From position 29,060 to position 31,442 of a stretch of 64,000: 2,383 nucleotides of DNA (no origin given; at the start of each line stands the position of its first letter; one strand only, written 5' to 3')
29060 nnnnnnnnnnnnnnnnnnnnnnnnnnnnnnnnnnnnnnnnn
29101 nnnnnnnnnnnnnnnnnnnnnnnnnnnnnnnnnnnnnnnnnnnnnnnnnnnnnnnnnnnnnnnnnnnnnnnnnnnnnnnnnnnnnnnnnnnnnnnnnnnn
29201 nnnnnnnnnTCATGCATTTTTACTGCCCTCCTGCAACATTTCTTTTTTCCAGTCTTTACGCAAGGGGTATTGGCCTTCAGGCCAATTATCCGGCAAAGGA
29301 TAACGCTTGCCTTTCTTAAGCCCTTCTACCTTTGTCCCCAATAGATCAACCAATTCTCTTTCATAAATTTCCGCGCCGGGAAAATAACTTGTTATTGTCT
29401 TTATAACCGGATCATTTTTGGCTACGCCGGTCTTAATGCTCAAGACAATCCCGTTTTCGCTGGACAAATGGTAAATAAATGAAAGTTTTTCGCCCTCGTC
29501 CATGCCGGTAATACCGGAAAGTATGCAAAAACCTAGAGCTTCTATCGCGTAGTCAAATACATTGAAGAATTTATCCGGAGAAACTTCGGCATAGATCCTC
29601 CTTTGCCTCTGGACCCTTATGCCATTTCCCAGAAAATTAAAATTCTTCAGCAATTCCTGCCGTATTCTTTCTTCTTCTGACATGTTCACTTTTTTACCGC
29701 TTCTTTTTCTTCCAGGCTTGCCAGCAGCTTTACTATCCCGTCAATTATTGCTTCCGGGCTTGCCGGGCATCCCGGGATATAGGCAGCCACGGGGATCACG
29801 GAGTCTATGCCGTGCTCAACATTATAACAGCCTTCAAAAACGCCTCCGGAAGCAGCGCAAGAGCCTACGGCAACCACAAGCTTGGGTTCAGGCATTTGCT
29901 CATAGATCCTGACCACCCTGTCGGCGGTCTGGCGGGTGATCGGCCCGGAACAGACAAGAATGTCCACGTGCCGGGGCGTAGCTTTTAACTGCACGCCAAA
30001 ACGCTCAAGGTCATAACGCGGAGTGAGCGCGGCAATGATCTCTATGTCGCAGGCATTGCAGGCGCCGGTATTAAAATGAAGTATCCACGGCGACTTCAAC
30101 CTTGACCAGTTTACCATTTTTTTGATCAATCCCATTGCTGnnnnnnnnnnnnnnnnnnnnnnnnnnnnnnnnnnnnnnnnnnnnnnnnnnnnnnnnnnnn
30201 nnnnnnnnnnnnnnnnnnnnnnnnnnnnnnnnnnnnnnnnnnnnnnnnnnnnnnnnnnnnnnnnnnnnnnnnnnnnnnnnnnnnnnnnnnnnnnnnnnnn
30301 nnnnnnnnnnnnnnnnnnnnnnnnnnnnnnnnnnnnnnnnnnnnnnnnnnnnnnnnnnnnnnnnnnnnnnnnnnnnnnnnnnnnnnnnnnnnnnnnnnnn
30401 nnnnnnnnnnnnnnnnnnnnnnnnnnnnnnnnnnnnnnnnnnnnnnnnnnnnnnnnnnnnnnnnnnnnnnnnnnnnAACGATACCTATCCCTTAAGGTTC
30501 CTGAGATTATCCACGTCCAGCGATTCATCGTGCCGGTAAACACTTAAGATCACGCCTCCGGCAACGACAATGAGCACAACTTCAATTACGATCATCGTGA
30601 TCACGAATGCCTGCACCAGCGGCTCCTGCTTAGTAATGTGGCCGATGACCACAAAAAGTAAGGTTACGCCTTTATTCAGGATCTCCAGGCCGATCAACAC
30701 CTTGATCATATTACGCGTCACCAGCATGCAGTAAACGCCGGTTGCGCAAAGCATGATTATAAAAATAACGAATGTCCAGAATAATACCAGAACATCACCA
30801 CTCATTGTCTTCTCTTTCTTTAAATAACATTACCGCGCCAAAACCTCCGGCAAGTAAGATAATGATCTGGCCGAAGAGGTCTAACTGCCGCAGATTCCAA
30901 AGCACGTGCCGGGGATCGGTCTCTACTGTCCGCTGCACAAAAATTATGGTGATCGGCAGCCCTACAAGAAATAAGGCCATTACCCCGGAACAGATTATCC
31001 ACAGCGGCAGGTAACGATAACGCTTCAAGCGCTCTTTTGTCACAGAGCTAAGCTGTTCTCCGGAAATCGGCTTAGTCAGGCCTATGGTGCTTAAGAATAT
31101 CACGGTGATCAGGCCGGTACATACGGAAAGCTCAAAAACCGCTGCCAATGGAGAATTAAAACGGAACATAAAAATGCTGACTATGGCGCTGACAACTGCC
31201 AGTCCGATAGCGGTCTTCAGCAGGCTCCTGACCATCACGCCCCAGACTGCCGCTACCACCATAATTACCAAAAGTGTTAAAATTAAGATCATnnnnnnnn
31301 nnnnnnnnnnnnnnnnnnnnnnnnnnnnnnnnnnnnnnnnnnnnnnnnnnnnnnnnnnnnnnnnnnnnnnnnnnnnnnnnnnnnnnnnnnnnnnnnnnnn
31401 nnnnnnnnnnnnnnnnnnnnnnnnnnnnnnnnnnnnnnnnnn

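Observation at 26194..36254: Twelve- to thirteen-gene group 4 [NiFe] hydrogenase with a complex-I-like membrane arm of three antiporter-like subunits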

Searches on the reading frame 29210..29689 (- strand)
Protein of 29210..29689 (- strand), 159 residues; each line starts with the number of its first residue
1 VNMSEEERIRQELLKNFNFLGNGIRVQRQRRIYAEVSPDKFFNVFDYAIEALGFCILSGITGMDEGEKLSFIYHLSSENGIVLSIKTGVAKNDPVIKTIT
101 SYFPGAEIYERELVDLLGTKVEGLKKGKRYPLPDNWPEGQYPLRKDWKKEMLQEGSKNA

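Call 3: search_protein_families(library=pfam, proteins=[window:29210-29689:-])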
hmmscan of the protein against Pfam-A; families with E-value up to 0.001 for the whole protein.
window:29210-29689:- (159 aa): 1 family
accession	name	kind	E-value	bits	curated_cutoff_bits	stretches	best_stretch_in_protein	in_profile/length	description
PF00329.25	Complex1_30kDa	-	1e-22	81.5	22.5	1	35-148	2-119/124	Respiratory-chain NADH dehydrogenase, 30 Kd subunit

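Call 6: search_protein_families(library=ncbifam, proteins=[window:29210-29689:-], max_evalue=0.01)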
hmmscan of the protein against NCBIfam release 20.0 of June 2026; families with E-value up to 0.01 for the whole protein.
window:29210-29689:- (159 aa): 17 families
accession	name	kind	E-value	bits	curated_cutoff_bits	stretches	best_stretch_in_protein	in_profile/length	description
NF040611.1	F420_dehyd_FpoC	exception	8.5e-17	61.5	220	1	15-149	12-148/158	F420H2 dehydrogenase subunit FpoC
TIGR01961.1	NuoC_fam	subfamily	2.7e-16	60.2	122.45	1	35-148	4-119/122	NADH (or F420H2) dehydrogenase, subunit C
NF004735.0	PRK06074.2-2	equivalog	2.1e-15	57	176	1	17-148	14-147/158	NADH-quinone oxidoreductase subunit C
NF004734.0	PRK06074.2-1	equivalog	1.6e-13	51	169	1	24-149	20-151/164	NADH-quinone oxidoreductase subunit C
NF004737.0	PRK06074.2-4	equivalog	5e-13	49.2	144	1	35-151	17-128/150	NADH-quinone oxidoreductase subunit C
NF005832.0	PRK07735.1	equivalog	8.8e-13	48.3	431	1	36-148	311-424/430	NADH-quinone oxidoreductase subunit C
NF008728.0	PRK11742.1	equivalog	4.5e-11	41.8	840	1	68-148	94-173/598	NADH-quinone oxidoreductase subunit C/D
NF005856.0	PRK07785.1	equivalog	2.3e-10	40.7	224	1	51-147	123-222/246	NADH-quinone oxidoreductase subunit C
NF009808.0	PRK13292.1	equivalog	2.6e-10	38.8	1156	1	69-149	296-375/791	NADH-quinone oxidoreductase subunit B/C/D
NF009141.0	PRK12494.1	equivalog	7.1e-09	35.8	175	1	35-147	47-163/175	NAD(P)H-quinone oxidoreductase subunit J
NF004738.0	PRK06074.2-5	equivalog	1.2e-08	34.8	198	1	2-148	2-150/174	NADH-quinone oxidoreductase subunit C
NF004736.0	PRK06074.2-3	equivalog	2.4e-08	33.9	239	1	6-148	18-158/183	NADH-quinone oxidoreductase subunit C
NF006304.0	PRK08491.1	equivalog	2.5e-06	27.3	228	1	36-146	63-173/263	NADH-quinone oxidoreductase subunit C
NF004733.0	PRK06074.1-5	equivalog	2.8e-06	27.1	225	1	54-147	55-149/203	NADH-quinone oxidoreductase subunit C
NF004731.0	PRK06074.1-3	equivalog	0.00011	22.1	303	1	50-147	47-145/207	NADH-quinone oxidoreductase subunit C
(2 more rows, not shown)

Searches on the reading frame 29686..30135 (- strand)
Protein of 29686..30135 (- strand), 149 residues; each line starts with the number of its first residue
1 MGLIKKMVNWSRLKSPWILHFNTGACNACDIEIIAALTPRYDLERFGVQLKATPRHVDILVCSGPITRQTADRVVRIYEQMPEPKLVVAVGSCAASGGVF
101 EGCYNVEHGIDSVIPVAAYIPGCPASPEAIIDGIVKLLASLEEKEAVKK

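Call 3: search_protein_families(library=pfam, proteins=[window:29686-30135:-])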
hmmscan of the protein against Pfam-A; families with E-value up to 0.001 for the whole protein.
window:29686-30135:- (149 aa): 1 family
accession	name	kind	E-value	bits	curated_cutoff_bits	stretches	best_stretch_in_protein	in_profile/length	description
PF01058.29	Oxidored_q6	-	3.5e-32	111.3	27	1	26-137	1-128/128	NADH ubiquinone oxidoreductase, 20 Kd subunit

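Call 6: search_protein_families(library=ncbifam, proteins=[window:29686-30135:-], max_evalue=0.01)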
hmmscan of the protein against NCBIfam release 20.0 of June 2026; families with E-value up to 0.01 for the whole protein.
window:29686-30135:- (149 aa): 17 families
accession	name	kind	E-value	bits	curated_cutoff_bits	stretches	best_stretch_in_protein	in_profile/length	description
NF005012.1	PRK06411.1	subfamily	9.7e-49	165.1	116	1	4-146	24-163/166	NADH-quinone oxidoreductase subunit NuoB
TIGR01957.1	nuoB_fam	subfamily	6.7e-45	152.5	142.7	1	4-141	7-142/145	NADH-quinone oxidoreductase subunit B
NF011394.0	PRK14819.1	equivalog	5.4e-43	147.4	312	1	4-142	21-157/264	NADH-quinone oxidoreductase subunit B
NF011388.0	PRK14813.1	equivalog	1.2e-40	139.4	294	1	4-138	18-150/189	NADH dehydrogenase subunit B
NF011393.0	PRK14818.1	equivalog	4.5e-40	137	255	1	4-143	21-157/173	NADH dehydrogenase subunit B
NF011391.0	PRK14816.1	equivalog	6.2e-40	136.9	283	1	2-138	40-174/196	NADH-quinone oxidoreductase subunit B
NF009808.0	PRK13292.1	equivalog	6.5e-40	136.7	1156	1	5-145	16-153/791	NADH-quinone oxidoreductase subunit B/C/D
NF011395.0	PRK14820.1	equivalog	4.2e-39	134.2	263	1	5-147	24-162/180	NADH-quinone oxidoreductase subunit B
NF011390.0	PRK14815.1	equivalog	3.6e-38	130.7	281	1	6-148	25-164/183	NADH dehydrogenase subunit B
NF011389.0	PRK14814.1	equivalog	1.1e-33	116.6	285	1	2-142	21-158/186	NADH dehydrogenase subunit B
NF011392.0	PRK14817.1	equivalog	1.9e-33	115.7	271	1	2-141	24-160/182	NADH-quinone oxidoreductase subunit B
TIGR03294.1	FrhG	equivalog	9.1e-09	35.4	245.5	1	56-143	50-146/228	coenzyme F420 hydrogenase subunit gamma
NF045875.1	F420_non_VhuG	exception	7.2e-07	28.7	450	0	108-144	134-170/286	F420-non-reducing hydrogenase subunit VhuG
NF045520.1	H2_NiFeSe_small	exception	0.00046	19.6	470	1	82-144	142-212/314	NiFeSe hydrogenase small subunit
TIGR00391.1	hydA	subfamily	0.00088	18.5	179.5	1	85-138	151-208/365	hydrogenase small subunit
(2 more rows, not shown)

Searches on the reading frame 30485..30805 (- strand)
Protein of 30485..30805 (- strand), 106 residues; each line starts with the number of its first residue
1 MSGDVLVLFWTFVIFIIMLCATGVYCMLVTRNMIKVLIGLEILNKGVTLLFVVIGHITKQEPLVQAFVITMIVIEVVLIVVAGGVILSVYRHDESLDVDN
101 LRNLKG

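Call 3: search_protein_families(library=pfam, proteins=[window:30485-30805:-])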
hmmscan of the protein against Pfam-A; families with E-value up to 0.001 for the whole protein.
window:30485-30805:- (106 aa): 1 family
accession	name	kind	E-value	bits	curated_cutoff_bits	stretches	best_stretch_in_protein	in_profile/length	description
PF00420.29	Oxidored_q2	-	7.4e-20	70.9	26.1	1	12-106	2-95/95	NADH-ubiquinone/plastoquinone oxidoreductase chain 4L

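Call 6: search_protein_families(library=ncbifam, proteins=[window:30485-30805:-], max_evalue=0.01)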
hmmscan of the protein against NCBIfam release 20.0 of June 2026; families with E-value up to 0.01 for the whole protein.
window:30485-30805:- (106 aa): 22 families
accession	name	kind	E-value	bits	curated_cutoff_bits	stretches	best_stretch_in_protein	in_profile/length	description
NF006250.0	PRK08388.1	equivalog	4e-14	53.1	137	2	61-106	74-119/119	putative monovalent cation/H+ antiporter subunit C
NF004320.0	PRK05715.1-2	equivalog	1.4e-10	41.1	57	1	12-105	6-98/99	NADH-quinone oxidoreductase subunit NuoK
NF004322.0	PRK05715.1-4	equivalog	8.8e-10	38.5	128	1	11-105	8-103/104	NADH-quinone oxidoreductase subunit NuoK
NF005621.0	PRK07375.1-6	equivalog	1e-09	38.3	126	1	11-105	10-117/120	putative monovalent cation/H+ antiporter subunit C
NF009301.0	PRK12658.1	equivalog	1.9e-09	37.3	156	2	12-62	5-54/125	Na+/H+ antiporter subunit C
NF004319.0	PRK05715.1-1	equivalog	4.2e-09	36.5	101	1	14-106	9-100/100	NADH-quinone oxidoreductase subunit NuoK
NF009302.0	PRK12659.1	equivalog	2.8e-08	33.6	154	1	13-62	6-54/117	Na+/H+ antiporter subunit C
NF005618.0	PRK07375.1-3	equivalog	4.2e-07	30.2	107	2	17-56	13-52/119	putative monovalent cation/H+ antiporter subunit C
NF005619.0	PRK07375.1-4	equivalog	9.3e-07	29.2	145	1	14-92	7-98/111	Na+/H+ antiporter subunit C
NF009304.0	PRK12661.1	equivalog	2.3e-06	27.7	152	1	60-105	94-139/140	putative monovalent cation/H+ antiporter subunit C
NF040614.1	F420_dehyd_FpoK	exception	3.1e-06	27.5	145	1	12-104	5-96/98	F420H2 dehydrogenase subunit FpoK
NF006372.0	PRK08600.1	equivalog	1.3e-05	25.3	127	1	13-61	6-53/113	Na(+)/H(+) antiporter subunit C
NF005624.0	PRK07375.2-3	equivalog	1.7e-05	24.9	95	1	9-78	5-75/105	cation:proton antiporter subunit C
NF005929.0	PRK07946.1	equivalog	2.5e-05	24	157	1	11-76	6-84/204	Na(+)/H(+) antiporter subunit C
NF009303.0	PRK12660.1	subfamily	3.5e-05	23.7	132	1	13-106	6-109/114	putative monovalent cation/H+ antiporter subunit C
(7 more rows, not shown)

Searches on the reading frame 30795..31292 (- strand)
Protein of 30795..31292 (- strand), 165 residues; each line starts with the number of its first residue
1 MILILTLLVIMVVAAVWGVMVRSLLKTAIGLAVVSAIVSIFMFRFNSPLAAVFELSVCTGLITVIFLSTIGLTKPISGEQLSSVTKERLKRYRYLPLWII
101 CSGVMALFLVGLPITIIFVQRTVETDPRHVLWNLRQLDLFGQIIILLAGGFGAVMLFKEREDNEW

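Call 3: search_protein_families(library=pfam, proteins=[window:30795-31292:-])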
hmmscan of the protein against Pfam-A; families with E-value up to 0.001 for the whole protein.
window:30795-31292:- (165 aa): 2 families
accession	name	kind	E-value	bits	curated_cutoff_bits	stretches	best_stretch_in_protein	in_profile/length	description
PF13244.11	MbhD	-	1.5e-05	25.5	27.2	1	9-73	1-65/67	MBH, subunit D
PF00499.25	Oxidored_q3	-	0.00019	21.6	33.2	1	17-115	4-97/146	NADH-ubiquinone/plastoquinone oxidoreductase chain 6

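Call 6: search_protein_families(library=ncbifam, proteins=[window:30795-31292:-], max_evalue=0.01)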
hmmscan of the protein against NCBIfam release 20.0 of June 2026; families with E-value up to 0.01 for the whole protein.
window:30795-31292:- (165 aa): 3 families
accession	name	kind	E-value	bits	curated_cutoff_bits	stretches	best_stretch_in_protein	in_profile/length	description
NF009159.0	PRK12504.1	equivalog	1.1e-08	35.2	141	1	2-114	5-117/178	DUF4040 domain-containing protein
NF006242.0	PRK08378.1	subfamily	7.8e-08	32.7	98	1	4-74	8-78/85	hypothetical protein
NF009161.0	PRK12507.1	equivalog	0.00032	20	272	0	3-77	10-85/336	putative monovalent cation/H+ antiporter subunit B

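Call 20: search_solved_structures(query=window:30795-31292:-, max_evalue=10, show_alignments=3)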
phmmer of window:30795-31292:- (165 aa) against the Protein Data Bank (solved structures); distinct sequences matched with E-value up to 10: 2.
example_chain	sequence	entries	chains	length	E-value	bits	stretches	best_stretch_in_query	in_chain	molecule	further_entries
6u8y_D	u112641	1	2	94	3.7e-05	27.3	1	7-74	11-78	DUF4040 domain-containing protein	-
6cfw_D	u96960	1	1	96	0.017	18.6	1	5-74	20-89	MBH subunit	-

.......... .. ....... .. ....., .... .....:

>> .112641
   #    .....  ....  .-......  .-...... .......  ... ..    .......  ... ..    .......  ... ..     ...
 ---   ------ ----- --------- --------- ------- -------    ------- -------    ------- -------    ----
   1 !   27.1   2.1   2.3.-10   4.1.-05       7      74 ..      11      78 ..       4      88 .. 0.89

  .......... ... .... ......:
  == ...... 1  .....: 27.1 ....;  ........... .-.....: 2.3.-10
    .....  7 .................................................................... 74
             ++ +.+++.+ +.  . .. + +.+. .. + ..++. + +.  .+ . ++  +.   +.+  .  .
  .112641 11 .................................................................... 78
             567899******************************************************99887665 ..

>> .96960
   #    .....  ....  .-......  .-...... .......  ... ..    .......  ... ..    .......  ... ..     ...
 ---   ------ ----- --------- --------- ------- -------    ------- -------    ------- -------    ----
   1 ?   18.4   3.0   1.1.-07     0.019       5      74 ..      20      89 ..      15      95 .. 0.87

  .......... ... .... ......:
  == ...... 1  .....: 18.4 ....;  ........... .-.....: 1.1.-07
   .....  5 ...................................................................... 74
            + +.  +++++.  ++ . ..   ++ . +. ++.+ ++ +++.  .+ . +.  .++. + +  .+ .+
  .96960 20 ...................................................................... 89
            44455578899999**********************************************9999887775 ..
